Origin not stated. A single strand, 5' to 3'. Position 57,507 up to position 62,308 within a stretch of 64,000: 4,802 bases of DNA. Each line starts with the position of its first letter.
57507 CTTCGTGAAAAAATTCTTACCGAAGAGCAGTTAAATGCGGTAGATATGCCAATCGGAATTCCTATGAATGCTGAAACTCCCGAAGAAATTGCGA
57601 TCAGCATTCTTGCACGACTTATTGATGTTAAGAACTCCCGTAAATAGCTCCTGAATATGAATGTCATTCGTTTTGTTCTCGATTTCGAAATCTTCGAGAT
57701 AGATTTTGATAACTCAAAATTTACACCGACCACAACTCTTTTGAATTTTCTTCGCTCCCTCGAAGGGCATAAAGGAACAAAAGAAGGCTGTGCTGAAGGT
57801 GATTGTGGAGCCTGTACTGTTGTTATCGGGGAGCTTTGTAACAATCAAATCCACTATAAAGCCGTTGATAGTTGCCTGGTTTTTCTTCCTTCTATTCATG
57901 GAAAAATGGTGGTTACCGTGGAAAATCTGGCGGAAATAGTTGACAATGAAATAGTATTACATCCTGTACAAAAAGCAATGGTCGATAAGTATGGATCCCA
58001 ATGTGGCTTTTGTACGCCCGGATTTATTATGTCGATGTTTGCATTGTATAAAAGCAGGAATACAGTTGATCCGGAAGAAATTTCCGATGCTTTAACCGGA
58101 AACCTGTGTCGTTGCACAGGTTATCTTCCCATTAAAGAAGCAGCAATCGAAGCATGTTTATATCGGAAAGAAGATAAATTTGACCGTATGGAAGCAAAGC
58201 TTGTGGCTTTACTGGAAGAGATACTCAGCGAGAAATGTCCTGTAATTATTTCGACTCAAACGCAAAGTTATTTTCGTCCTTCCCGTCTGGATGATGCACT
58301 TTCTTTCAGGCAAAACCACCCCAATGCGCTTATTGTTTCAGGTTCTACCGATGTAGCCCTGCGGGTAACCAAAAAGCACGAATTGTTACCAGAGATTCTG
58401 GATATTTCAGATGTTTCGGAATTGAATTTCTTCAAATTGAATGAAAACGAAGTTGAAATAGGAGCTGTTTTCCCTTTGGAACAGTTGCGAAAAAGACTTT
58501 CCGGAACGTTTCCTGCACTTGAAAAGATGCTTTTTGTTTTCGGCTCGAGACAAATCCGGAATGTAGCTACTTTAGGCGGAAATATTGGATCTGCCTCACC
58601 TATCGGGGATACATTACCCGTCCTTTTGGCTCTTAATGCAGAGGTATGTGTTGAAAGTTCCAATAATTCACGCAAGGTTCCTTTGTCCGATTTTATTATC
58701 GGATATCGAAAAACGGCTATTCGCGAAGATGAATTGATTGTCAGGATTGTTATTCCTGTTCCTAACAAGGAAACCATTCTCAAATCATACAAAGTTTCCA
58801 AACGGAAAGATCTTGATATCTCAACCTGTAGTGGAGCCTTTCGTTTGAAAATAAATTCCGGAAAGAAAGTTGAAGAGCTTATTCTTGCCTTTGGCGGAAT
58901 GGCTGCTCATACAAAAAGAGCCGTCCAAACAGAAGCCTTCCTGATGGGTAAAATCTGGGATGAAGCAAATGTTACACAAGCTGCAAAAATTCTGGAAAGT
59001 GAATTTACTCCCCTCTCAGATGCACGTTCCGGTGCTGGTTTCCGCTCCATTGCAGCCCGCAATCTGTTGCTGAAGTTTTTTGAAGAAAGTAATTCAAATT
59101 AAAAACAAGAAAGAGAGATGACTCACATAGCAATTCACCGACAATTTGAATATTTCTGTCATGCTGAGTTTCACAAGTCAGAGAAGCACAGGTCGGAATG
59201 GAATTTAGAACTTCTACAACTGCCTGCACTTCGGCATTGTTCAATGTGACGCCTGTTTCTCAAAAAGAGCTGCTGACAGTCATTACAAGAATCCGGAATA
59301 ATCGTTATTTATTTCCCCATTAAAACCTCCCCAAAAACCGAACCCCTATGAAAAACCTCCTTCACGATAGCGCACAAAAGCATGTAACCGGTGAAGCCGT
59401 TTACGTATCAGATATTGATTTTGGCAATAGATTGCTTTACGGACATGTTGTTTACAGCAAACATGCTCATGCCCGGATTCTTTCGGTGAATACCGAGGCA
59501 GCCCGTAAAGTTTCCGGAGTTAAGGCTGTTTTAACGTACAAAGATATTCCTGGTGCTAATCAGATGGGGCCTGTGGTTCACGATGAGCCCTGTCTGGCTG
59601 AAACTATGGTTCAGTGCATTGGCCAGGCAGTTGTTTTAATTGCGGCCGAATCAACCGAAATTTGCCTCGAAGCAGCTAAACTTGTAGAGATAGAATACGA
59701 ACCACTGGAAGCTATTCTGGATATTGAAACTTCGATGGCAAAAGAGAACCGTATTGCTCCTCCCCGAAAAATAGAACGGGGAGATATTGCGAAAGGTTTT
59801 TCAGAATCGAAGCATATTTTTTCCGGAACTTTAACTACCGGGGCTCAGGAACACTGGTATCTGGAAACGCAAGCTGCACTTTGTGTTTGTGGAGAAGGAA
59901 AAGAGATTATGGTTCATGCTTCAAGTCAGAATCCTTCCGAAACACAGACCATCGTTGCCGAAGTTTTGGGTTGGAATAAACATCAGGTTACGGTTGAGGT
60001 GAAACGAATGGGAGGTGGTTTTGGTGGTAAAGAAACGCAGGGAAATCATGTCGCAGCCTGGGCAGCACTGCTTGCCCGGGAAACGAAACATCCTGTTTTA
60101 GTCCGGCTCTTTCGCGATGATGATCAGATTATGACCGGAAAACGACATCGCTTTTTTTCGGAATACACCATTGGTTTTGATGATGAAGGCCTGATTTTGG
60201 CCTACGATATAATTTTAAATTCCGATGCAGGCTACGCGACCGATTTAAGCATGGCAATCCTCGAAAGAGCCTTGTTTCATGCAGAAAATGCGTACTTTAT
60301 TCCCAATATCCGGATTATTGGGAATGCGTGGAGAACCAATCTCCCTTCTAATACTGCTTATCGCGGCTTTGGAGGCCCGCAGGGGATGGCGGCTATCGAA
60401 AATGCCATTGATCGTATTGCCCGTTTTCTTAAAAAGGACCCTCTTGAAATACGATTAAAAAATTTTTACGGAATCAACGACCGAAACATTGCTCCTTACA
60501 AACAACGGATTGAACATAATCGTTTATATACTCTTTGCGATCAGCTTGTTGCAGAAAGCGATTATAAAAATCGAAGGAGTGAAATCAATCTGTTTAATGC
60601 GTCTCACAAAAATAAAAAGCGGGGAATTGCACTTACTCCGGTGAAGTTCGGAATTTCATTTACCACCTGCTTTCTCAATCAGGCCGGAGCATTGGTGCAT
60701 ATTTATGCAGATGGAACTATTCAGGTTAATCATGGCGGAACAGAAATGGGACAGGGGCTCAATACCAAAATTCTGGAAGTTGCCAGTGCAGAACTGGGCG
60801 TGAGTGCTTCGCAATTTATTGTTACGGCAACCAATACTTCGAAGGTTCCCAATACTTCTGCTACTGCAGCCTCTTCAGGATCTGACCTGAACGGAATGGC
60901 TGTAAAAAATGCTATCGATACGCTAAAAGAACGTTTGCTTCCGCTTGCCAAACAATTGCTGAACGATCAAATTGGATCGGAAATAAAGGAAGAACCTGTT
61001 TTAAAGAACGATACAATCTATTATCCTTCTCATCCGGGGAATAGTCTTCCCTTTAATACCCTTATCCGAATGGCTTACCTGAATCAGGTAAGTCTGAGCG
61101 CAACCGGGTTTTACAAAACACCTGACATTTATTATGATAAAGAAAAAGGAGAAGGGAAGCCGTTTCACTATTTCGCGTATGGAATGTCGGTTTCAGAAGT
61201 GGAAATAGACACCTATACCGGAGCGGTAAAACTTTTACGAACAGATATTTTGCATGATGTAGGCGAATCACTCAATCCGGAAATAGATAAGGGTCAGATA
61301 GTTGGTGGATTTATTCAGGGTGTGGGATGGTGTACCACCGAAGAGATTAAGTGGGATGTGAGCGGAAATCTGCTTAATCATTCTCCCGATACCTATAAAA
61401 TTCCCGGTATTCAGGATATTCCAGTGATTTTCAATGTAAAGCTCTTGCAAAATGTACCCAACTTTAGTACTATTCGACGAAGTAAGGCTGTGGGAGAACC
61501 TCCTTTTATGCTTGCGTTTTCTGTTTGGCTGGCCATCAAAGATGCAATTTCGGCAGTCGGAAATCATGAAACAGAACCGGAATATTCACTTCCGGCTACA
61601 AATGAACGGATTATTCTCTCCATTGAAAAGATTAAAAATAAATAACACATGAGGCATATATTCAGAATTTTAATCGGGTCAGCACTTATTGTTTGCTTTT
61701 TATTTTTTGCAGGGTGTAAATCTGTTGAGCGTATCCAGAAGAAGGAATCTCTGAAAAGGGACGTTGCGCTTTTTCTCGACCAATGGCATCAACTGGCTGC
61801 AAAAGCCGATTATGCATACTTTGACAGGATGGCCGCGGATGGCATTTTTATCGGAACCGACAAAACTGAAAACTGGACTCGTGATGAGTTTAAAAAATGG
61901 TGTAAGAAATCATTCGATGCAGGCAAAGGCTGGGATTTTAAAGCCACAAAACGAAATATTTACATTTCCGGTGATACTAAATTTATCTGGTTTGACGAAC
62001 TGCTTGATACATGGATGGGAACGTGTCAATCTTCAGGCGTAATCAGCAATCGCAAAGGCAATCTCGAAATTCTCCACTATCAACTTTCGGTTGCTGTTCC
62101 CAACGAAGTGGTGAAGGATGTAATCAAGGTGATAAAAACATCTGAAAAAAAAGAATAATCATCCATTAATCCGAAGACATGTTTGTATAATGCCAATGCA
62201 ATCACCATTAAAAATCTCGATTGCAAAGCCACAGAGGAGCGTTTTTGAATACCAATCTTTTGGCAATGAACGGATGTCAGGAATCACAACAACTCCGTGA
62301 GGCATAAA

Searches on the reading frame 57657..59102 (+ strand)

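Call 56: search_protein_families(library=pfam, proteins=[window:57657-59102:+], max_evalue=0.001)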
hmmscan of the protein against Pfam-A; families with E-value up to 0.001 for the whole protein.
window:57657-59102:+ (481 aa): 4 families
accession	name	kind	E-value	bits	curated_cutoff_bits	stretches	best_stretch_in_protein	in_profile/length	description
PF00941.27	FAD_binding_5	-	5.7e-49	166.6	27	1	204-368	4-169/170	FAD binding domain in molybdopterin dehydrogenase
PF03450.22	CO_deh_flav_C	-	5.4e-28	97.6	25.5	1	376-477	1-101/102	CO dehydrogenase flavoprotein C-terminal domain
PF01799.25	Fer2_2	-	1.1e-26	93.1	30.3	1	87-163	1-74/75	[2Fe-2S] binding domain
PF00111.32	Fer2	-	0.00035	20.9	21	1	24-58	15-48/77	2Fe-2S iron-sulfur cluster binding domain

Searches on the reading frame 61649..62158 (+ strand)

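Call 56: search_protein_families(library=pfam, proteins=[window:61649-62158:+], max_evalue=0.001)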
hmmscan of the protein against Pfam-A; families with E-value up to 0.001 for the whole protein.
window:61649-62158:+ (169 aa): 1 family
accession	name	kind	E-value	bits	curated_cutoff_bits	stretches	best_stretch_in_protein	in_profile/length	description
PF13474.12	SnoaL_3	-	4.1e-23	82.5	22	1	42-151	4-121/121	SnoaL-like domain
